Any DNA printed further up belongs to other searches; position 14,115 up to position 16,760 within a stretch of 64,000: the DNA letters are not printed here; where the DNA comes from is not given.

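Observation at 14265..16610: Heptaheme cytochrome made of seven tandem monoheme cytochrome c domains in the ActE slot of ACIII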

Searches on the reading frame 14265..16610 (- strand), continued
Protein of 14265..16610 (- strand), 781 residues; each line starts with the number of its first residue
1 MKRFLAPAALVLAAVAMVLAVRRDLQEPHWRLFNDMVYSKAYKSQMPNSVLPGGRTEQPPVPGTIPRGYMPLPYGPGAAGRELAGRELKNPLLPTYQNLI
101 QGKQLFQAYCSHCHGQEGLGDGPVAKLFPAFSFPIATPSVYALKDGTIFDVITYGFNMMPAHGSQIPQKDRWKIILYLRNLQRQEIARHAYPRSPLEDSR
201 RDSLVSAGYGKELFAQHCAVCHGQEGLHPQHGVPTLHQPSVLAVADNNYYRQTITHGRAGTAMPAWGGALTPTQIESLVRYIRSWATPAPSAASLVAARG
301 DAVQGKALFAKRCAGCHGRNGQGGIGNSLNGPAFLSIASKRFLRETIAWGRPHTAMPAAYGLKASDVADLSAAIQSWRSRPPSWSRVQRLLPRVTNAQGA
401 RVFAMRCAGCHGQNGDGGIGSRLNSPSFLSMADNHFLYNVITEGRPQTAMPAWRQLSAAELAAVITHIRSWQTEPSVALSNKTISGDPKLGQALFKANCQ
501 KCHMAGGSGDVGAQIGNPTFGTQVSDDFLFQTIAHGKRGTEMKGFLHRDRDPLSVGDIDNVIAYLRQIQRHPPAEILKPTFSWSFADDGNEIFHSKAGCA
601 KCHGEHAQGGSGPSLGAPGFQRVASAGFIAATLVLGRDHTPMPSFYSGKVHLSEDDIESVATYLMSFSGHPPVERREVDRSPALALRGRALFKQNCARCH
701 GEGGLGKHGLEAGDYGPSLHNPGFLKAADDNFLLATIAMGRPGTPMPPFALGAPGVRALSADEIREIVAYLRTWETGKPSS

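Call 30: fold_search(model_id=the predicted structure, library=pdb)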
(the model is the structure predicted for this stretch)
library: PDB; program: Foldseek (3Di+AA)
matches with E <= 10: 192; with E <= 0.001: 11
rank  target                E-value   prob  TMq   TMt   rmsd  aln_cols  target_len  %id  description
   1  6f0k_E                2.1e-05  1.00  0.14  0.53   8.9       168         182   32  Alternative complex III (released 2018-05-09)
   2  6btm_E                3.0e-05  1.00  0.15  0.62  10.0       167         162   35  Structure of Alternative Complex III from Flavobacterium johnsoniae (Wild Type) (released 2018-05-09)
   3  5lo9_A                3.1e-05  0.99  0.10  0.15  23.1       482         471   18  Thiosulfate dehydrogenase (TsdBA) from Marichromatium purpuratum - "as isolated" form (released 2016-10-12)
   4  5lo9_B                6.8e-05  1.00  0.11  0.17  18.0       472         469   18  Thiosulfate dehydrogenase (TsdBA) from Marichromatium purpuratum - "as isolated" form (released 2016-10-12)
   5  6h5l_B                8.1e-05  1.00  0.18  0.51   5.2       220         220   20  Kuenenia stuttgartiensis reducing HAO-like protein complex Kustc0457/Kustc0458 (released 2019-04-10)
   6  8k9e_E                2.1e-04  1.00  0.14  0.59   8.7       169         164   24  Cryo-EM structure of the photosynthetic alternative complex III from Chloroflexus aurantiacus at 3.3 angstrom (released 2024-03-06)
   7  7qhm_C                3.6e-04  1.00  0.11  0.33  15.7       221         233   25  Cytochrome bcc-aa3 supercomplex (respiratory supercomplex III2/IV2) from Corynebacterium glutamicum (stigmatellin and  (released 2022-05-18)
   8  9vr0_MODEL_1_A        5.6e-04  1.00  0.13  0.81   2.3       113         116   25  NMR solution structure of termini-truncated oxidized cytochrome c552 from Thioalkalivibrio paradoxus (released 2025-07-30)
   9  7q21_C                6.4e-04  1.00  0.11  0.33  15.7       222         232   24  III2-IV2 respiratory supercomplex from Corynebacterium glutamicum (released 2022-02-02)
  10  7rh6_O                6.4e-04  1.00  0.10  0.33  15.7       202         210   27  Mycobacterial CIII2CIV2 supercomplex, inhibitor free, -Lpqe cyt cc open (released 2021-08-04)
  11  6adq_C                9.6e-04  1.00  0.10  0.31  15.3       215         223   26  Respiratory Complex CIII2CIV2SOD2 from Mycobacterium smegmatis (released 2018-11-14)
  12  6lod_E                1.4e-03  1.00  0.12  0.54   1.7        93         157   31  Cryo-EM structure of the air-oxidized photosynthetic alternative complex III from Roseiflexus castenholzii (released 2020-11-04)
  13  7o9u_MODEL_1_A        1.7e-03  1.00  0.13  0.57  14.2       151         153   21  Solution structure of oxidized cytochrome c552 from Thioalkalivibrio paradoxus (released 2021-05-05)
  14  7e1v_O                1.7e-03  1.00  0.10  0.32  15.0       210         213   23  Cryo-EM structure of apo hybrid respiratory supercomplex consisting of Mycobacterium tuberculosis complexIII and Mycob (released 2021-10-13)
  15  7e1w_O                3.4e-03  1.00  0.10  0.28  15.3       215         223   22  Cryo-EM structure of hybrid respiratory supercomplex consisting of Mycobacterium tuberculosis complexIII and Mycobacte (released 2021-10-27)
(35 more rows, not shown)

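Call 37: find_encoding_contigs(protein=window:14265-16610:-, flank=2000, max_places=3)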
Protein window:14265-16610:- (781 aa): 5 contigs read that carry it; 3 places shown.
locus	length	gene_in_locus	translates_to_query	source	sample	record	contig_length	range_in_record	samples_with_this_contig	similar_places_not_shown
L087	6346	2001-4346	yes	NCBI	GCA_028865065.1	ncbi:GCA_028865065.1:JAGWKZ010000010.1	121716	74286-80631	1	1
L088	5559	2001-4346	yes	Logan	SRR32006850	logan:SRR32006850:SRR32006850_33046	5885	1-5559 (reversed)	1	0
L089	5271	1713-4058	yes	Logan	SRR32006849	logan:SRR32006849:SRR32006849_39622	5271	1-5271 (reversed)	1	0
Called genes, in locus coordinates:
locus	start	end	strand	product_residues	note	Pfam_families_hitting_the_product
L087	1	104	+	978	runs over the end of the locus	PF04879:Molybdop_Fe4S4, PF12838:Fer4_7 (weak), PF13247:Fer4_11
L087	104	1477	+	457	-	PF03916:NrfD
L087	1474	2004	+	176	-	PF11821:ActD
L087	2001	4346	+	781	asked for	PF13442:Cytochrome_CBB3, PF14376:Haem_bd (faint), PF00034:Cytochrom_C (weak), PF00034:Cytochrom_C, PF13442:Cytochrome_CBB3, PF00034:Cytochrom_C (weak), PF13442:Cytochrome_CBB3, PF00034:Cytochrom_C, +2 more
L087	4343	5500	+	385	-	-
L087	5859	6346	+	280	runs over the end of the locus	-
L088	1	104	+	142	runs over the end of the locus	?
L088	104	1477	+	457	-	PF03916:NrfD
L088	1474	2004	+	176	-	PF11821:ActD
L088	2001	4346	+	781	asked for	PF13442:Cytochrome_CBB3, PF14376:Haem_bd (faint), PF00034:Cytochrom_C (weak), PF00034:Cytochrom_C, PF13442:Cytochrome_CBB3, PF00034:Cytochrom_C (weak), PF13442:Cytochrome_CBB3, PF00034:Cytochrom_C, +2 more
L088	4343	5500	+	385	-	-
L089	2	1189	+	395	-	?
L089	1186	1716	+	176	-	PF11821:ActD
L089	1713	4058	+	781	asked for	PF13442:Cytochrome_CBB3, PF14376:Haem_bd (faint), PF00034:Cytochrom_C (weak), PF00034:Cytochrom_C, PF13442:Cytochrome_CBB3, PF00034:Cytochrom_C (weak), PF13442:Cytochrome_CBB3, PF00034:Cytochrom_C, +2 more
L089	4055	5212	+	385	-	-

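Call 49: find_encoding_contigs(protein=P0079, flank=9000, max_places=1)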
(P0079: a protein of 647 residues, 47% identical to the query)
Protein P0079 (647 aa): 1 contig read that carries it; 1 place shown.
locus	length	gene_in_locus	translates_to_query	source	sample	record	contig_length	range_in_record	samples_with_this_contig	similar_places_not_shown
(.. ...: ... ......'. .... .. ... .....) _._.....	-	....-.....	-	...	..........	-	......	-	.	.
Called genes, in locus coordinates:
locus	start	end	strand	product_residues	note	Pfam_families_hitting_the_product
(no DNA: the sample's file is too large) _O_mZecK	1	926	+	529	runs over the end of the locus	PF01790:LGT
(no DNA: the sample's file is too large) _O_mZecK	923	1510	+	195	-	-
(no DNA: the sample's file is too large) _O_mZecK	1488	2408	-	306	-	PF08843:AbiEii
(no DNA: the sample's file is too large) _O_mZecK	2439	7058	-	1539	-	-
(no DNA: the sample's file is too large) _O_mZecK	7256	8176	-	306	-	PF04055:Radical_SAM, PF06463:Mob_synth_C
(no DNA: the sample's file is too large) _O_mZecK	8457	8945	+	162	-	PF13442:Cytochrome_CBB3, PF00034:Cytochrom_C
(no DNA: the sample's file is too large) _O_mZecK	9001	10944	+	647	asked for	PF13442:Cytochrome_CBB3, PF00034:Cytochrom_C (weak), PF13442:Cytochrome_CBB3, PF00034:Cytochrom_C (weak), PF13442:Cytochrome_CBB3, PF00034:Cytochrom_C (weak), PF13442:Cytochrome_CBB3 (weak), PF00034:Cytochrom_C (weak), +2 more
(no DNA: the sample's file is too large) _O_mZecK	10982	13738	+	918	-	PF04879:Molybdop_Fe4S4, PF00384:Molybdopterin, PF01568:Molydop_binding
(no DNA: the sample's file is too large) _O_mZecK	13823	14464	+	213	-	PF13187:Fer4_9 (faint), PF13534:Fer4_17 (faint), PF12797:Fer4_2 (faint), PF13237:Fer4_10 (faint), PF00037:Fer4 (faint), PF12837:Fer4_6 (faint), PF12838:Fer4_7 (faint), PF14697:Fer4_21 (faint)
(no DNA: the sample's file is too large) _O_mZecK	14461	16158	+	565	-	PF12801:Fer4_5, PF00037:Fer4 (faint), PF13187:Fer4_9 (faint)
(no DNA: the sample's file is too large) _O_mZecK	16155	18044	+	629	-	-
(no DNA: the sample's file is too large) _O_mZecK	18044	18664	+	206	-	PF00037:Fer4 (faint), PF12797:Fer4_2 (faint), PF12838:Fer4_7 (weak), PF13187:Fer4_9 (faint), PF13237:Fer4_10 (faint), PF14697:Fer4_21 (weak), PF12837:Fer4_6 (weak)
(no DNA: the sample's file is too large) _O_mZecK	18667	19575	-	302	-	PF02475:TRM5-TYW2_MTfase, PF05185:PRMT5 (weak), PF06325:PrmA, PF13847:Methyltransf_31 (weak), PF13649:Methyltransf_25 (faint), PF22528:PRMT_C, PF17286:PRMT5_C (weak)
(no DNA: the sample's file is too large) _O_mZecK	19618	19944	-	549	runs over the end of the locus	PF13091:PLDc_2 (weak), PF00614:PLDc (weak), PF13091:PLDc_2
